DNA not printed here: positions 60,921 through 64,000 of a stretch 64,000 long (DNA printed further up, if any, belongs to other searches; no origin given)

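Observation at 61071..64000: Giant soluble KAP-family P-loop NTPase with ~600-aa uncharacterised C-terminal region at the window edge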

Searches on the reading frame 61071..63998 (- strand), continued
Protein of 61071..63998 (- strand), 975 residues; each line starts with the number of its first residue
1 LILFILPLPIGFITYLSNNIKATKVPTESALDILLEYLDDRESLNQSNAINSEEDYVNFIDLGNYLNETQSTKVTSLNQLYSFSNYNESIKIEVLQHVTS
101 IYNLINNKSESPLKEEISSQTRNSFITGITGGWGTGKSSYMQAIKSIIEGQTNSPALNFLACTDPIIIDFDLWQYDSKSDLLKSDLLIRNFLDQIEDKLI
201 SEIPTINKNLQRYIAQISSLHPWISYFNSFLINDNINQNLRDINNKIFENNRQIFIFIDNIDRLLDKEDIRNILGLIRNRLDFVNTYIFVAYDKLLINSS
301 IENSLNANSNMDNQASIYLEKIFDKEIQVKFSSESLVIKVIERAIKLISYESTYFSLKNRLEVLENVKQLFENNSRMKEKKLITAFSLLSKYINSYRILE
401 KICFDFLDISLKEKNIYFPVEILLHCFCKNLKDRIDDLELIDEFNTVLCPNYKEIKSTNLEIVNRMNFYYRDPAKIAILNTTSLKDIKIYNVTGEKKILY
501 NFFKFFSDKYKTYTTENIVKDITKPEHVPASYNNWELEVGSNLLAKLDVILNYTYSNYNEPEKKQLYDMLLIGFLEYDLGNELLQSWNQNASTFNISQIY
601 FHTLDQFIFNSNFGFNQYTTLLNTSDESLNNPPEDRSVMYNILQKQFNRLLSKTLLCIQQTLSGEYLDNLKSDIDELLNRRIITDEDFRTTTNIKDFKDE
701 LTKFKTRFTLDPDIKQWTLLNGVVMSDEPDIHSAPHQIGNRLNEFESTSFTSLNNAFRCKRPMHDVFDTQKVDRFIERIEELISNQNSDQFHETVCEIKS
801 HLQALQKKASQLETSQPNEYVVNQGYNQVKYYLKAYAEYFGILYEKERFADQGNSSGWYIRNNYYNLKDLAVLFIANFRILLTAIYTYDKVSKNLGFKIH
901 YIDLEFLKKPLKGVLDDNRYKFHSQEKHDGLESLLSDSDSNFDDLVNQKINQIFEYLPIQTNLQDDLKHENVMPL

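Call 37: find_encoding_contigs(protein=P0272, flank=6000, max_places=2)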
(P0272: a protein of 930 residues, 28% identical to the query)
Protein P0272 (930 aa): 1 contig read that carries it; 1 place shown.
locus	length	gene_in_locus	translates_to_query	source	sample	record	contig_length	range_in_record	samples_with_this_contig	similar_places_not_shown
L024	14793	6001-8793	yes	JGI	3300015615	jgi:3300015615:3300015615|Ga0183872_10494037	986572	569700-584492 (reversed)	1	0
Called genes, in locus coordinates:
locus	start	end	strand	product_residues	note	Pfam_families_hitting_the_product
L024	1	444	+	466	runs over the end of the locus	PF07244:POTRA (weak), PF01103:Omp85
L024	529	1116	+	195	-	PF00092:VWA (weak), PF10138:vWA-TerF-like (weak), PF13519:VWA_2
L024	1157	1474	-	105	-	PF06170:DUF983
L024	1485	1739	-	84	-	-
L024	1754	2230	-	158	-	-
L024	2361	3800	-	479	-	-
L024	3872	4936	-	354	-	PF01063:Aminotran_4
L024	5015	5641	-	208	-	PF01923:Cob_adeno_trans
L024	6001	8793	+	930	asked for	PF01637:ATPase_2 (weak), PF07693:KAP_NTPase, PF13401:AAA_22 (weak)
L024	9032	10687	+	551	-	PF02129:Peptidase_S15, PF08530:PepX_C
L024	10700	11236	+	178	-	PF12867:DinB_2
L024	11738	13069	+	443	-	PF00037:Fer4 (faint), PF12797:Fer4_2 (faint), PF13183:Fer4_8, PF13237:Fer4_10, PF13187:Fer4_9, PF13484:Fer4_16 (faint), PF13534:Fer4_17 (weak)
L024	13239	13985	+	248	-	PF00106:adh_short, PF08659:KR, PF01370:Epimerase, PF13460:NAD_binding_10, PF13561:adh_short_C2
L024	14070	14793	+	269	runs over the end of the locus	PF04705:TSNR_N (weak), PF22435:MRM3-like_sub_bind, PF00588:SpoU_methylase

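Call 38: find_encoding_contigs(protein=P0278, flank=6000, max_places=2)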
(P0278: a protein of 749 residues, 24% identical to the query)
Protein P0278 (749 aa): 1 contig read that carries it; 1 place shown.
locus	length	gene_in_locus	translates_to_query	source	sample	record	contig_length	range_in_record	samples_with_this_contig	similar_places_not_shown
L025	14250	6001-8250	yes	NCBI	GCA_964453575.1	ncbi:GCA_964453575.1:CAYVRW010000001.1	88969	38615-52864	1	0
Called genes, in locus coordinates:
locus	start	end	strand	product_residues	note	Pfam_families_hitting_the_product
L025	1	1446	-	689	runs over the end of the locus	PF02092:tRNA_synt_2f, PF05746:DALR_1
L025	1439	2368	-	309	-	PF02091:tRNA-synt_2e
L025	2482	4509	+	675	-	PF19310:TOP_N, PF01432:Peptidase_M3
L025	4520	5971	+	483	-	PF07690:MFS_1, PF00854:PTR2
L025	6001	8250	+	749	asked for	PF07693:KAP_NTPase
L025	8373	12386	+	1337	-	PF18640:LepB_N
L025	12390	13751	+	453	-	PF00209:SNF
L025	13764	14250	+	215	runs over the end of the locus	PF03232:COQ7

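Call 39: find_encoding_contigs(protein=P0003, flank=5000, max_places=3)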
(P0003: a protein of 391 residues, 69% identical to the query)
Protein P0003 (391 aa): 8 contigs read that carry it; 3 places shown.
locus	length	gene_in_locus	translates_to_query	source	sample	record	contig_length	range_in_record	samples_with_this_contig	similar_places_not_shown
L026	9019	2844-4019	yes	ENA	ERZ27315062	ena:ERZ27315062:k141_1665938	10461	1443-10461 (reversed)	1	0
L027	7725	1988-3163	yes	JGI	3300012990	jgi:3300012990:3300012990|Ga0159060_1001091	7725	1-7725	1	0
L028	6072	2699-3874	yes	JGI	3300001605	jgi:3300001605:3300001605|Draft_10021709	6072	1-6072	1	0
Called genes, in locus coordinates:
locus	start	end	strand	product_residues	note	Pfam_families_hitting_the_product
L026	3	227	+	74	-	?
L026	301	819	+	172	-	PF00578:AhpC-TSA, PF08534:Redoxin, PF13728:TraF (faint), PF00085:Thioredoxin (faint), PF13098:Thioredoxin_2 (weak), PF13905:Thioredoxin_8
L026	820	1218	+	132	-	PF03918:CcmH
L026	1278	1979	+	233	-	PF00005:ABC_tran, PF13304:AAA_21 (weak)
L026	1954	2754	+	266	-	PF23441:SDR (weak), PF00106:adh_short, PF08659:KR, PF13561:adh_short_C2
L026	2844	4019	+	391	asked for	PF10923:BrxC_BrxD (faint), PF13191:AAA_16, PF13173:AAA_14 (faint), PF13401:AAA_22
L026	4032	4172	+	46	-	-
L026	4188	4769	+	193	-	PF06763:Minor_tail_Z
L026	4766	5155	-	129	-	PF12599:DUF3768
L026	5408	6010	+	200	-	PF02195:ParB_N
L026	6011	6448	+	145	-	PF00239:Resolvase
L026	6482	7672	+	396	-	PF07508:Recombinase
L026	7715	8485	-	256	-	PF00149:Metallophos, PF12850:Metallophos_2 (weak)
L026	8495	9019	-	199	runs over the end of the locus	-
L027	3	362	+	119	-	?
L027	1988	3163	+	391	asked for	PF10923:BrxC_BrxD (faint), PF13191:AAA_16, PF13173:AAA_14 (faint), PF13401:AAA_22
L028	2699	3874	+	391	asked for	PF10923:BrxC_BrxD (faint), PF13191:AAA_16, PF13173:AAA_14 (faint), PF13401:AAA_22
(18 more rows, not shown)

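Call 40: find_encoding_contigs(protein=P0020, flank=5000, max_places=2)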
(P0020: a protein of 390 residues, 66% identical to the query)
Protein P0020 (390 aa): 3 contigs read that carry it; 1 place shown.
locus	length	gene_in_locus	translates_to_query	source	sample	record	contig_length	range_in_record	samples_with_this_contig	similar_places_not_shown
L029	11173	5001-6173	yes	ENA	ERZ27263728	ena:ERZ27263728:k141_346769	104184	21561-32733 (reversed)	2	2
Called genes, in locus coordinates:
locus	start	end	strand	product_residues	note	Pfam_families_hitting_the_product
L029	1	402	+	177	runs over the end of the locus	PF12100:DUF3576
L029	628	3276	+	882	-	PF00133:tRNA-synt_1, PF01406:tRNA-synt_1e (faint), PF09334:tRNA-synt_1g, PF13603:tRNA-synt_1_2, PF00133:tRNA-synt_1, PF08264:Anticodon_1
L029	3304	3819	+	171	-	PF04390:LptE (weak)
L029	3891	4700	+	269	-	-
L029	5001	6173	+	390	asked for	PF13191:AAA_16, PF13401:AAA_22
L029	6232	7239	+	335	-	PF06144:DNA_pol3_delta (weak)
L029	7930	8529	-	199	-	-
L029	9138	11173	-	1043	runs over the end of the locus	PF12708:Pect-lyase_RHGA_epim (weak), PF13229:Beta_helix (weak), PF00353:HemolysinCabind, PF16841:CBM60, PF00353:HemolysinCabind, PF16841:CBM60, PF06594:HCBP_related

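Call 41: find_encoding_contigs(protein=P0048, flank=5000, max_places=2)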
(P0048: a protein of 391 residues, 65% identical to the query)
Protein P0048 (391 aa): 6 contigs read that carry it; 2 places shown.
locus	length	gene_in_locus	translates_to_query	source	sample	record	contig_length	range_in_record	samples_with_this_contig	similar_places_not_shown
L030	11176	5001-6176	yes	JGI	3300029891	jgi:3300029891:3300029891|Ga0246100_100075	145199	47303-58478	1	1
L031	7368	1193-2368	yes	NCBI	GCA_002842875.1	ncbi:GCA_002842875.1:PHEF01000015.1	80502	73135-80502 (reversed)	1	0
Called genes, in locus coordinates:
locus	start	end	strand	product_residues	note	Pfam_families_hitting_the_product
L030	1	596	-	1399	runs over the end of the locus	PF27051:TamB_N (weak), PF04357:TamB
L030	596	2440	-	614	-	PF07244:POTRA (faint), PF01103:Omp85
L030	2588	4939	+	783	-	PF04945:YHS, PF19335:HMBD, PF00122:E1-E2_ATPase, PF00702:Hydrolase, PF08282:Hydrolase_3 (faint), PF12710:HAD (faint)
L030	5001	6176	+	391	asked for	PF13191:AAA_16, PF13604:AAA_30 (faint), PF13401:AAA_22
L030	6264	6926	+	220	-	PF00440:TetR_N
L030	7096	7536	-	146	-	PF04828:GFA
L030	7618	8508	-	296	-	PF00561:Abhydrolase_1, PF12146:Hydrolase_4, PF12697:Abhydrolase_6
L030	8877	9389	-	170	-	PF26512:SOI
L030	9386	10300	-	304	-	PF10118:Metal_hydrol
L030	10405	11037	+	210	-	PF00440:TetR_N, PF13972:TetR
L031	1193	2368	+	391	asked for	PF13191:AAA_16, PF13604:AAA_30 (faint), PF13401:AAA_22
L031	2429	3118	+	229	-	PF00440:TetR_N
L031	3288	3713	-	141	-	PF04828:GFA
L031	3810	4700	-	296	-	PF00561:Abhydrolase_1, PF12146:Hydrolase_4, PF12697:Abhydrolase_6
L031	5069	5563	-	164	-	PF26512:SOI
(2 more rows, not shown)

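Call 55: predict_structure(alignment_id=A2)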
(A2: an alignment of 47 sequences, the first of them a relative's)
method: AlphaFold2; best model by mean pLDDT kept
length: 1089 residues; sequences in the alignment: 47
mean_pLDDT: 60.3   pTM: 0.46
mean pLDDT of the five models: 60.3, 58.5, 58.0, 56.8, 55.7
residues with pLDDT >= 90: 92; 70-90: 234; 50-70: 402; < 50: 361
segments of 3 or more residues with pLDDT < 50: 11-16, 137-201, 224-235, 464-468, 569-613, 627-652, 689-700, 704-710, 829-883, 926-940, 962-985, 1003-1055, 1069-1089
pLDDT, mean of each block of 10 residues (from residue 1): 58 52 72 68 60 72 70 72 79 63 57 69 77 57 43 40 37 37 39 39 68 78 48 61 91 91 80 81 86 64 90 95 92 66 63 92 92 85 87 89 94 83 70 92 77 75 55 71 63 61 76 78 61 63 64 66 55 36 33 42 39 52 52 43 42 50 54 63 53 45 46 56 56 62 55 73 69 56 67 64 61 73 57 44 36 36 36 44 58 66 66 61 46 41 54 56 45 33 49 56 46 43 41 32 41 48 53 41 35
secondary structure, 60 per line:
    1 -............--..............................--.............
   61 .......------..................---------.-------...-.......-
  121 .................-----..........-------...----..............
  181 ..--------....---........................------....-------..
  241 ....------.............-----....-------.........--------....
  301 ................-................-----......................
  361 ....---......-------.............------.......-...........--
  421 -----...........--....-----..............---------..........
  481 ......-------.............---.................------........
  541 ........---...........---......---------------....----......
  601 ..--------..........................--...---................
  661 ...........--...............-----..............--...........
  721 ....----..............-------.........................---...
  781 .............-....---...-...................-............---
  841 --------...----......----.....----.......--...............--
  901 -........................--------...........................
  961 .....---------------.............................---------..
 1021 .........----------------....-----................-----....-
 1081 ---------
elements in order (helices of 4 or more, strands of 3 or more residues): H2-13 H16-45 H48-67 H74-91 H114-119 H121-137 H143-152 H167-182 H191-194 H198-221 H228-231 E239-244 H251-263 H269-272 E280-285 H297-316 H318-333 H339-364 E368-373 H381-393 E400-406 H408-418 H426-436 E439-442 H448-461 H471-486 H494-506 H510-526 H533-548 H552-562 H566-571 H587-590 H595-602 H611-636 H645-671 H674-688 H694-707 H710-724 H729-742 H750-774 H778-793 H795-798 H806-824 H826-837 H856-861 H866-870 H875-881 H884-898 H902-925 H934-965 H981-1009 H1019-1029 H1046-1049 H1055-1070 H1076-1079

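Call 57: search_solved_structures(query=A2, max_evalue=0.01)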
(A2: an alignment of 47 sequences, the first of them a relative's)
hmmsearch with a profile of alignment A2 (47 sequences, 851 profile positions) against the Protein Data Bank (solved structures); distinct sequences matched with E-value up to 0.01: 2.
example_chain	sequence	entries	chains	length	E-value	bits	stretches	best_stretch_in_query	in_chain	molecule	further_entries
9woo_A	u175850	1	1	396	0.0011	21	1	512-716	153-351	Cyclic GMP-AMP synthase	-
7nhk_0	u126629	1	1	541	0.0013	20.8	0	194-220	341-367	ABC-F type ribosomal protection protein Lsa(A)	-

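Call 58: fold_search(model_id=the predicted structure, library=pdb)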
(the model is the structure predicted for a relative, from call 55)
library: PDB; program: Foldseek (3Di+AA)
matches with E <= 10: 446; with E <= 0.001: 9
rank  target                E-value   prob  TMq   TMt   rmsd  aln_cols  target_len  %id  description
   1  8hrb_A                2.4e-04  1.00  0.19  0.24   7.6       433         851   12  Structure of tetradecameric RdrA ring in RNA-loading state (released 2023-02-01)
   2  8hr8_C                3.8e-04  1.00  0.21  0.26   8.4       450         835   14  Structure of heptameric RdrA ring (released 2023-02-01)
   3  7tji_D                4.0e-04  1.00  0.16  0.33  18.2       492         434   12  S. cerevisiae ORC bound to 84 bp ARS1 DNA and Cdc6 (state 2) with flexible Orc6 N-terminal domain (released 2022-10-05)
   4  8zp4_C                4.1e-04  0.99  0.14  0.23  29.0       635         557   11  Cryo-EM structure of origin recognition complex (Orc1 to 5) with ARS1 DNA bound (released 2025-04-16)
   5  8hra_C                5.6e-04  1.00  0.18  0.22   9.7       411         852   14  Structure of heptameric RdrA ring in RNA-loading state (released 2023-02-01)
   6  7jpq_D                5.6e-04  1.00  0.16  0.37  14.1       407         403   13  ORC-O2-5: Human Origin Recognition Complex (ORC) with subunits 2,3,4,5 (released 2020-09-02)
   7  8hr8_G                7.2e-04  1.00  0.18  0.23  10.2       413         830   11  Structure of heptameric RdrA ring (released 2023-02-01)
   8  8hr8_F                8.2e-04  1.00  0.19  0.24   9.9       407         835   12  Structure of heptameric RdrA ring (released 2023-02-01)
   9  8fnw_M                9.8e-04  1.00  0.20  0.27  16.7       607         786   11  Structure of RdrA-RdrB complex from Escherichia coli RADAR defense system (released 2023-02-01)
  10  6wgc_D                1.1e-03  1.00  0.15  0.30  20.1       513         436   13  Atomic model of semi-attached mutant OCCM-DNA complex (ORC-Cdc6-Cdt1-Mcm2-7 with Mcm6 WHD truncation) (released 2020-07-15)
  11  5zr1_C                1.2e-03  0.97  0.12  0.20  26.1       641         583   12  Saccharomyces Cerevisiae Origin Recognition Complex Bound to a 72-bp Origin DNA containing ACS and B1 element (released 2018-07-11)
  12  5v8f_C                1.4e-03  0.96  0.12  0.21  31.1       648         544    9  Structural basis of MCM2-7 replicative helicase loading by ORC-Cdc6 and Cdt1 (released 2017-05-10)
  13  9gjp_D                1.5e-03  1.00  0.16  0.35  16.1       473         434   14  OCCM maturation intermediate stalled with an Arginine Finger mutation in Mcm5: Conformer 2 (released 2025-03-05)
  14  5uj7_D                1.9e-03  1.00  0.17  0.39  16.0       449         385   11  Structure of the active form of human Origin Recognition Complex ATPase motor module, complex subunitS 1, 4, 5 (released 2017-02-08)
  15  6rqc_D                2.0e-03  1.00  0.17  0.36  18.9       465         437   13  Cryo-EM structure of an MCM loading intermediate (released 2019-11-20)
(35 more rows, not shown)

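Call 63: search_protein_families(library=padloc, alignment_id=A1, max_evalue=0.001)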
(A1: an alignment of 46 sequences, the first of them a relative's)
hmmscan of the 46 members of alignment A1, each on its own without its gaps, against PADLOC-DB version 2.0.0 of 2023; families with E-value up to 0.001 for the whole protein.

A. member 1, P0122 (831 aa): 5 families
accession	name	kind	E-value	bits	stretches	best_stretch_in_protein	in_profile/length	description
PDLC02361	PifA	-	6.4e-49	165.2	1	172-587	24-453/720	PifA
PDLC02210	QatA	-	3.5e-12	43.6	2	174-232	18-72/593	-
PDLC02209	QatA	-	4e-11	40.2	1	169-232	14-72/646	-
PDLC04140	mad8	-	1.8e-05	22.4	1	192-302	30-126/314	mads_8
PDLC04135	mad3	-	0.00062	17.4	0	192-353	25-189/374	mads_3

B. families by the number of members that match (of 46 scanned): 15 families
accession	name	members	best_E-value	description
PDLC02361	PifA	46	1.2e-64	PifA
PDLC02210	QatA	46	1.6e-20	-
PDLC02209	QatA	46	9.3e-18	-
PDLC04959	PDC-S20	40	2.1e-22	-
PDLC04958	PDC-S20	18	4.7e-13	-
PDLC04956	PDC-S20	11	1.1e-10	-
PDLC04957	PDC-S20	10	1.6e-10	-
PDLC04140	mad8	6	1.8e-05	mads_8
PDLC05031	PDC-S49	5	8e-08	-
PDLC05029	PDC-S49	3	2e-05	-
PDLC05030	PDC-S49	1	9.7e-05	-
PDLC04135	mad3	1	0.00062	mads_3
PDLC02781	SspC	1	0.00066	SspC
PDLC02373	dCTPase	1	0.00067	-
PDLC02779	SspC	1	0.0008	SspC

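Call 64: search_protein_families(library=pfam, alignment_id=A1, max_evalue=0.001)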
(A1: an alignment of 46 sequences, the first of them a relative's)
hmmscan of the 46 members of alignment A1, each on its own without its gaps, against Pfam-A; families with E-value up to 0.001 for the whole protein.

A. member 1, P0122 (831 aa): 6 families
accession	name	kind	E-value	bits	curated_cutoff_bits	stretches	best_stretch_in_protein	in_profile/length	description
PF07693.20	KAP_NTPase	-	2e-38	132.8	20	1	175-442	6-291/293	KAP family P-loop domain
PF13401.12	AAA_22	-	1.3e-07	32.5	27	1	194-346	10-118/130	AAA domain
PF25199.1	nSTAND_NTPase5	-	2.2e-07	31.3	34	1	170-217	22-69/145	Novel STAND NTPase 5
PF13191.12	AAA_16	-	6e-05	24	32.6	1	179-327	14-148/167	AAA ATPase domain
PF02463.25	SMC_N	-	0.00018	21.5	40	0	192-358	27-205/220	RecF/RecN/SMC N terminal domain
PF00009.33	GTP_EFTU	-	0.00056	20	26.5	0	190-230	4-48/188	Elongation factor Tu GTP binding domain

B. families by the number of members that match (of 46 scanned): 13 families
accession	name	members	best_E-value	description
PF07693.20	KAP_NTPase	46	3.6e-48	KAP family P-loop domain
PF13401.12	AAA_22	44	3.7e-09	AAA domain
PF13191.12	AAA_16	24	4.2e-07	AAA ATPase domain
PF24883.2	NPHP3_N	10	2.6e-07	Nephrocystin 3, N-terminal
PF01637.24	ATPase_2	9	3.2e-06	ATPase domain predominantly from Archaea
PF00004.35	AAA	4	0.00022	ATPase family associated with various cellular activities (AAA)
PF25199.1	nSTAND_NTPase5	2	2.2e-07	Novel STAND NTPase 5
PF12775.13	AAA_7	2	6.8e-05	P-loop containing dynein motor region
PF13555.12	AAA_29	1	0.00016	P-loop containing region of AAA domain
PF02463.25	SMC_N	1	0.00018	RecF/RecN/SMC N terminal domain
PF05675.17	DUF817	1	0.00051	Protein of unknown function (DUF817)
PF14532.12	Sigma54_activ_2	1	0.00053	Sigma-54 interaction domain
PF00009.33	GTP_EFTU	1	0.00056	Elongation factor Tu GTP binding domain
